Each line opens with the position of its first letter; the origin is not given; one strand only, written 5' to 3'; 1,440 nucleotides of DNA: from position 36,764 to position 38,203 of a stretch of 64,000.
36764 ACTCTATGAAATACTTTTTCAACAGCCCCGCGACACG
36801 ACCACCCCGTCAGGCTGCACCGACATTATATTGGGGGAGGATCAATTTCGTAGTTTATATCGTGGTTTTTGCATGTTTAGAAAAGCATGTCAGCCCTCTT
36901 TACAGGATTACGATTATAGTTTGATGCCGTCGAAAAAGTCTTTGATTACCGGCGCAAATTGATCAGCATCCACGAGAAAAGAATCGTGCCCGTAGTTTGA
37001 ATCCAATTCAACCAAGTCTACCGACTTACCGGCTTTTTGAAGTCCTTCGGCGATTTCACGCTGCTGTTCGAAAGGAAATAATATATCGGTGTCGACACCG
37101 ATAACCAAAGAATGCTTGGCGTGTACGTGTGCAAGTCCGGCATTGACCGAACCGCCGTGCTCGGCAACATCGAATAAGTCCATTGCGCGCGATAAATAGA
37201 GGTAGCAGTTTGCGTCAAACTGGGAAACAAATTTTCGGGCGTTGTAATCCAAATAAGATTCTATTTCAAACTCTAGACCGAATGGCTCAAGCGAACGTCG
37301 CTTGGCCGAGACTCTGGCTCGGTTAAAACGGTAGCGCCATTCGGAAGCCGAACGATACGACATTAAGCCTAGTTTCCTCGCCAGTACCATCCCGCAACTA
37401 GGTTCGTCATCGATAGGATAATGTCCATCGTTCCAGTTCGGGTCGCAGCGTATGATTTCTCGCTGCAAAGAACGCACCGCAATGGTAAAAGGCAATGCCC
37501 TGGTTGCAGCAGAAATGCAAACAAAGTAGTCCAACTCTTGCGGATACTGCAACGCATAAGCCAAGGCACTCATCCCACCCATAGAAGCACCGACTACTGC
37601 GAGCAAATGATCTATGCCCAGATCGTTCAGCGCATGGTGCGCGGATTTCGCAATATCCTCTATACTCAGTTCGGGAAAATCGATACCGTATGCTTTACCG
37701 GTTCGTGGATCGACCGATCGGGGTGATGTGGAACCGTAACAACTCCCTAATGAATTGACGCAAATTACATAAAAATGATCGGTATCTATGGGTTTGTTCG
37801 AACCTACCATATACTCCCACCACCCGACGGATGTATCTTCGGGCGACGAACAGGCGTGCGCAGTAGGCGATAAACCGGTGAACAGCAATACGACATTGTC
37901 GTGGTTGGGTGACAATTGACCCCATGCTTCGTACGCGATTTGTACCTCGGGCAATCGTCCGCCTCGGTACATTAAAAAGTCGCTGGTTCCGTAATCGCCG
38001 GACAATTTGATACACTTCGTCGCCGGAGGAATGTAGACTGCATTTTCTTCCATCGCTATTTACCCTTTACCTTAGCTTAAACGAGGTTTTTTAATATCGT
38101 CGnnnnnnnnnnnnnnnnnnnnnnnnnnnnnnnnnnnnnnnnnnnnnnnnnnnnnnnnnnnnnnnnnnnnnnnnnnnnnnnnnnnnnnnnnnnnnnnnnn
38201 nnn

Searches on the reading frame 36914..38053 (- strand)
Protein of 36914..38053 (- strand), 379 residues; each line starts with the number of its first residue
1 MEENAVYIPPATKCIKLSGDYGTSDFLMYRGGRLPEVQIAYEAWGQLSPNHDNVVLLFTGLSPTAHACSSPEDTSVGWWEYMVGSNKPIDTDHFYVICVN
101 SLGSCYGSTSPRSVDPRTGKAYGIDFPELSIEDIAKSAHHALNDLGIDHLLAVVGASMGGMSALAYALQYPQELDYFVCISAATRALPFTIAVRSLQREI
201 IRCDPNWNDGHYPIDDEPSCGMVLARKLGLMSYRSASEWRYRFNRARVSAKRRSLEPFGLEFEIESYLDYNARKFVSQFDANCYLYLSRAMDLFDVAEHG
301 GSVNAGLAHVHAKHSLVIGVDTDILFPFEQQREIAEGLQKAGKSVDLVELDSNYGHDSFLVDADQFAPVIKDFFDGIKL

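Call 78: search_protein_families(library=pfam, proteins=[window:36914-38053:-], max_evalue=0.001)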
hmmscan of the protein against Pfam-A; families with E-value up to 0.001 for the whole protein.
window:36914-38053:- (379 aa): 4 families
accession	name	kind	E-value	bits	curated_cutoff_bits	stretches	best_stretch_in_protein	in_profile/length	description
PF00561.26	Abhydrolase_1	-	5.1e-20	72.6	25.8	1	74-362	12-244/245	alpha/beta hydrolase fold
PF12146.15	Hydrolase_4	-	1.1e-05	25.4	27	1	128-186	56-113/239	Serine aminopeptidase, S33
PF00756.26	Esterase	-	2.5e-05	24.6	22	1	151-182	117-148/251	Putative esterase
PF12697.13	Abhydrolase_6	-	0.00023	22.3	26.3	1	92-367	26-215/217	Alpha/beta hydrolase family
